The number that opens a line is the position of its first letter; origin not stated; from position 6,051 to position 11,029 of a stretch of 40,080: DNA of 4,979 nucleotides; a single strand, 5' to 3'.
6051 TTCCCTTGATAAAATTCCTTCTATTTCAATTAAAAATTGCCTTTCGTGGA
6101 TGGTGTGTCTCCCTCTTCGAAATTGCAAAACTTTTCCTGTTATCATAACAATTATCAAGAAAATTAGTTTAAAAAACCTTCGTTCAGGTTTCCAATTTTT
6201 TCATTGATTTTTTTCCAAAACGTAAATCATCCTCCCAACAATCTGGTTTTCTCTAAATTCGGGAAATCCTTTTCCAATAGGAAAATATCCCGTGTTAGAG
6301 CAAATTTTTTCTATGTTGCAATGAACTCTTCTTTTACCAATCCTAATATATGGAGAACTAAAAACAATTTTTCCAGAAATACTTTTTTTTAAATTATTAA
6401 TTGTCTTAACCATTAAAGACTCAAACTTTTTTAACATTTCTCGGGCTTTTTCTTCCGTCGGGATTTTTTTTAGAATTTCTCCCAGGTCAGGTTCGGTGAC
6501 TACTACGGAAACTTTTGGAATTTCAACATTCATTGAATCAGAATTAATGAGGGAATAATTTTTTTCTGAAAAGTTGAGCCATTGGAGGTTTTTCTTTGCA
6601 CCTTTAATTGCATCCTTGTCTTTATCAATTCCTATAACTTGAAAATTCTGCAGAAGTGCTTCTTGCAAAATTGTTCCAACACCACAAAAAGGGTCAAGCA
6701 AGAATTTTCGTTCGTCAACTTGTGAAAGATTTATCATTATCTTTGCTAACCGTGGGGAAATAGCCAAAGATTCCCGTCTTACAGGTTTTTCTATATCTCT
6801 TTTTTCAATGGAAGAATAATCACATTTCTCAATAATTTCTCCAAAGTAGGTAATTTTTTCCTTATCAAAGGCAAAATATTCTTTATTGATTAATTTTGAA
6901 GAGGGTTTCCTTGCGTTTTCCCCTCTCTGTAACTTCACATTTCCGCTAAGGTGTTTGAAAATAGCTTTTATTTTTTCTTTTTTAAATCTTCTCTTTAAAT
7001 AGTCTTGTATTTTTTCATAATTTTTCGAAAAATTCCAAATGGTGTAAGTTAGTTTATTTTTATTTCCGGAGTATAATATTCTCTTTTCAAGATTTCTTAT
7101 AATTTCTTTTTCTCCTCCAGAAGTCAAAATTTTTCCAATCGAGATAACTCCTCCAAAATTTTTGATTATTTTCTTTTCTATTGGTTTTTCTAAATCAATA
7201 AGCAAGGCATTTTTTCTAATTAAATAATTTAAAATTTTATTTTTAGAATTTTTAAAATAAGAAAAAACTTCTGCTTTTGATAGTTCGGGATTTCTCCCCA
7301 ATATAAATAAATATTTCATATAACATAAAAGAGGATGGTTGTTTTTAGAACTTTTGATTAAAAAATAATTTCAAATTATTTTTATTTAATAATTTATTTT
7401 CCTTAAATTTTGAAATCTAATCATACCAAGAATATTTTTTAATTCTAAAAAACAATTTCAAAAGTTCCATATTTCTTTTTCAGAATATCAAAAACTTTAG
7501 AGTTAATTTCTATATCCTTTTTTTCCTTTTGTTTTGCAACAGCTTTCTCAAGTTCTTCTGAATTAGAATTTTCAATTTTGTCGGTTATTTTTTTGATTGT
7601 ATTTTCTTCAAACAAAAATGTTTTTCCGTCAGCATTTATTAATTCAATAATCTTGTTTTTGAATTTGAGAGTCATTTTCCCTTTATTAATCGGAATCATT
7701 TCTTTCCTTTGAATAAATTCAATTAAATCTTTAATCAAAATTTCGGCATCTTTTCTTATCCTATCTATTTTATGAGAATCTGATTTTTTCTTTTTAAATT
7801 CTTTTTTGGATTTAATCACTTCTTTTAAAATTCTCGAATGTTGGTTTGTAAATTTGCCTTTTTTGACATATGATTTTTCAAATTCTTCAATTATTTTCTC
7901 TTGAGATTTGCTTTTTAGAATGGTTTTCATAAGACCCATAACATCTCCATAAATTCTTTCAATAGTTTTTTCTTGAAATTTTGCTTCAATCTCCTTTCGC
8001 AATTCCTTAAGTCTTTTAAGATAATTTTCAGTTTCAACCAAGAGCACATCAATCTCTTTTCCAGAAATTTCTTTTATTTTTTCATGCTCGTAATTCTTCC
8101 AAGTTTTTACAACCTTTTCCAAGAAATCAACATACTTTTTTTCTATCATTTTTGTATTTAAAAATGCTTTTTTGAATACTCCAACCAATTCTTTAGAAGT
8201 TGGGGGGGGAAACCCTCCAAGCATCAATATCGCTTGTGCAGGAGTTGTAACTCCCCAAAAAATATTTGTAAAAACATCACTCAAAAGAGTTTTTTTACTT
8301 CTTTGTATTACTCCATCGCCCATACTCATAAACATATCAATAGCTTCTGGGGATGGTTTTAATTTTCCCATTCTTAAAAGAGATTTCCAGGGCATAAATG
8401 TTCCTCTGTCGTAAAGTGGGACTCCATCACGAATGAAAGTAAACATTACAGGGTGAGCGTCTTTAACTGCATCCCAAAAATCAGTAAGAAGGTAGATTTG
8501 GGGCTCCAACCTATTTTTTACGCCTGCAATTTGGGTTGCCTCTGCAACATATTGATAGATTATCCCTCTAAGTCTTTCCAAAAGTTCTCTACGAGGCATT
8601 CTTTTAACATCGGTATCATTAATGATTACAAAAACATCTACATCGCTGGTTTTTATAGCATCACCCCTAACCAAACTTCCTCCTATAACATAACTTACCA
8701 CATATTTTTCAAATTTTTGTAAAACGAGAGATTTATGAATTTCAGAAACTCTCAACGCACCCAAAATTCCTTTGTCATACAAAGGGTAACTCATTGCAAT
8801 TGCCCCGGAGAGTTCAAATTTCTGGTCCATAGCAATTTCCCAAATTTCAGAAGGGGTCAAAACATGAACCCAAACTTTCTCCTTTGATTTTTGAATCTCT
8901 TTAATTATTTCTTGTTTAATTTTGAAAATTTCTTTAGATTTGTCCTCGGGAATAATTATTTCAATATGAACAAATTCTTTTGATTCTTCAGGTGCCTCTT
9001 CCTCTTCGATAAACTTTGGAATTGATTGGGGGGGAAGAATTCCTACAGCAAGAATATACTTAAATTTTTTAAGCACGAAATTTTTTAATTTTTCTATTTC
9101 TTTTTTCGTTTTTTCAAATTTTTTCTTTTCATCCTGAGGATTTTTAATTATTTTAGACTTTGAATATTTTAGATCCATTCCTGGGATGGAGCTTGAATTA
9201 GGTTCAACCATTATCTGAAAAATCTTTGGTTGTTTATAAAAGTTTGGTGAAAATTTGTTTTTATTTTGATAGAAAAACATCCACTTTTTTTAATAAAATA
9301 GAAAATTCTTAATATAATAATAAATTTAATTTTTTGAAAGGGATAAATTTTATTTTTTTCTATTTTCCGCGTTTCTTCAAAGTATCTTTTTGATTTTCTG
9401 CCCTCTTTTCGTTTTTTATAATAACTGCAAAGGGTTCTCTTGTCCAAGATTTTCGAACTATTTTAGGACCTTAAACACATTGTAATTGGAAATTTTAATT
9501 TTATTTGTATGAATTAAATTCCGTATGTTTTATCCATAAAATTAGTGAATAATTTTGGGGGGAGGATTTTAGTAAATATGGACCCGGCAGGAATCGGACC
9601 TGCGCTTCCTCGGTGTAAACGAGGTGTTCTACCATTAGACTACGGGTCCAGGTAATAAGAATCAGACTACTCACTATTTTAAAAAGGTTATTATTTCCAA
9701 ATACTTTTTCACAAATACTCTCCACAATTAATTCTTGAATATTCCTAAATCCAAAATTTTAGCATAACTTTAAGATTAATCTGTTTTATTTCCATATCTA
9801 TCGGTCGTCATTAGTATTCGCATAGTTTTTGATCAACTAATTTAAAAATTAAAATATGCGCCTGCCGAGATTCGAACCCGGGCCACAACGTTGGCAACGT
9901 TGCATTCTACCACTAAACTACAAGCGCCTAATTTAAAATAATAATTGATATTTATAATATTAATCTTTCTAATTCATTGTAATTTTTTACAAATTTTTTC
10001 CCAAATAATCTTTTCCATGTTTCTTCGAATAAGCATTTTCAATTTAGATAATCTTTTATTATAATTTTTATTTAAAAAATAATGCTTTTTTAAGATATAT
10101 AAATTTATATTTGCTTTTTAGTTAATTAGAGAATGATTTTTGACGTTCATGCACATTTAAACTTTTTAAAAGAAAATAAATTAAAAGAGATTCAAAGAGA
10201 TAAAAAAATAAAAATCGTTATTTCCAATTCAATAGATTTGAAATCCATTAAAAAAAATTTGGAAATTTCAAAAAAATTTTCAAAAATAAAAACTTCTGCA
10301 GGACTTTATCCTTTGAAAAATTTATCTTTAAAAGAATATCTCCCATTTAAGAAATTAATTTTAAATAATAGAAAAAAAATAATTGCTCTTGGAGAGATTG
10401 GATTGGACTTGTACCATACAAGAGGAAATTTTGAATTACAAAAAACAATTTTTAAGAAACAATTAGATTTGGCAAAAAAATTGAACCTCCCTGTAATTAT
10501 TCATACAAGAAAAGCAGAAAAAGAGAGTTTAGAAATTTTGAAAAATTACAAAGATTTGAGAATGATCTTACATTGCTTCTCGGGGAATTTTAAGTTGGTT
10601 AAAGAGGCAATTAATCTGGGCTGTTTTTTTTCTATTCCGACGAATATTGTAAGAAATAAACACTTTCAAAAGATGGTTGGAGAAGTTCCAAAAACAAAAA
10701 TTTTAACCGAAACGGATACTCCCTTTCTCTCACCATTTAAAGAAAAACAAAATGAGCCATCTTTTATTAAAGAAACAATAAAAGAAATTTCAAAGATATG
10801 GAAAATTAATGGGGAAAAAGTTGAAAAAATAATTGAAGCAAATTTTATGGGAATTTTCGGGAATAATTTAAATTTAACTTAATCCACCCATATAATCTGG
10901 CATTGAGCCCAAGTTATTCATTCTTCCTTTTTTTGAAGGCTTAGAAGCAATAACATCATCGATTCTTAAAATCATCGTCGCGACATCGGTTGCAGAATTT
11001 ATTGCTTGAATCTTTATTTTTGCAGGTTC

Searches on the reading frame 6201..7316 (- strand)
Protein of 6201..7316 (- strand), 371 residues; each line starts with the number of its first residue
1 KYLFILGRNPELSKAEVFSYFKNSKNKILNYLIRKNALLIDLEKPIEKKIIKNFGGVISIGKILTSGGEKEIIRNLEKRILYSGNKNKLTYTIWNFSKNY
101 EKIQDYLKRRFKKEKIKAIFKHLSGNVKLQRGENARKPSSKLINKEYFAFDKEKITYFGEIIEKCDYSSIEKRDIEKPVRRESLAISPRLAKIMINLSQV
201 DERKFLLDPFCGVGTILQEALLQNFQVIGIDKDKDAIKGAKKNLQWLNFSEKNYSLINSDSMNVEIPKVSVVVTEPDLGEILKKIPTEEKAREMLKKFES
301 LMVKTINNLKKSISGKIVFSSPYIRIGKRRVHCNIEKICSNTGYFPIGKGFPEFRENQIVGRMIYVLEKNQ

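Call 38: search_protein_families(library=ncbifam, proteins=[window:6201-7316:-], max_evalue=1e-10)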
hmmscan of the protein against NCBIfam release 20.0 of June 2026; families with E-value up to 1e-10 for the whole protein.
window:6201-7316:- (371 aa): 2 families
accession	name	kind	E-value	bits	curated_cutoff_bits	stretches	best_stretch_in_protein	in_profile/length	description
TIGR01177.1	TIGR01177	hypoth_equivalog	1.8e-21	76.8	316.55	1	152-302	132-284/330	TIGR01177 family methyltransferase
NF040721.1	Trm14_Arch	equivalog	1.4e-11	44.2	280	0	186-223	175-212/370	tRNA (guanine(6)-N2)-methyltransferase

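Call 59: search_protein_families(library=pfam, proteins=[window:6201-7316:-], max_evalue=0.001)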
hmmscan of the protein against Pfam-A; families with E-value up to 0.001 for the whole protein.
window:6201-7316:- (371 aa): 4 families
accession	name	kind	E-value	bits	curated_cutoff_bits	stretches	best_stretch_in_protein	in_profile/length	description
PF01170.24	UPF0020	-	6.8e-13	49.2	22.3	1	185-305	11-155/197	RMKL-like, methyltransferase domain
PF13847.12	Methyltransf_31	-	1.5e-09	38.1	27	1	206-311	7-117/145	Methyltransferase domain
PF01555.25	N6_N4_Mtase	-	1.5e-08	35.3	26.7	1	86-242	94-221/221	DNA methylase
PF03602.21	Cons_hypoth95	-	7e-05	23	24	1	202-264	41-104/182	Conserved hypothetical protein 95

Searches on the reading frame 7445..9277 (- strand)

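Call 38: search_protein_families(library=ncbifam, proteins=[window:7445-9277:-], max_evalue=1e-10)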
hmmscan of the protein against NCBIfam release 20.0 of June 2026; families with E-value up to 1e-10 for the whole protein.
window:7445-9277:- (610 aa): 0 families

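Call 59: search_protein_families(library=pfam, proteins=[window:7445-9277:-], max_evalue=0.001)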
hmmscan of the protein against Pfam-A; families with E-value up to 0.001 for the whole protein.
window:7445-9277:- (610 aa): 1 family
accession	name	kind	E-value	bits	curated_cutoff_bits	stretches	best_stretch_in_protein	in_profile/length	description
PF01909.29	NTP_transf_2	-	2.4e-07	31.5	21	1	186-244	9-72/93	Nucleotidyltransferase domain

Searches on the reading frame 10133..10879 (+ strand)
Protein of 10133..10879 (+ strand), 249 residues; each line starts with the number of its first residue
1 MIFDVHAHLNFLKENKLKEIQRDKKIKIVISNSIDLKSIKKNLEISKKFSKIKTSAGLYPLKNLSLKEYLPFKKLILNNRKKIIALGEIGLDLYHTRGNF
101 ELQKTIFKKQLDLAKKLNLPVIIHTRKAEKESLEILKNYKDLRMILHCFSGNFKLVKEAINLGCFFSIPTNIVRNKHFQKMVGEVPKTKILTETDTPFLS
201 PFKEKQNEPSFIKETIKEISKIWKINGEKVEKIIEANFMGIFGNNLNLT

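Call 59: search_protein_families(library=pfam, proteins=[window:10133-10879:+], max_evalue=0.001)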
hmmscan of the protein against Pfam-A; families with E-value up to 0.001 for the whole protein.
window:10133-10879:+ (249 aa): 1 family
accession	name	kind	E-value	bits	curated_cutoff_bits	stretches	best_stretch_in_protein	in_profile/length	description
PF01026.27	TatD_DNase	-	2e-64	217.9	27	1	3-243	1-253/253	TatD related DNase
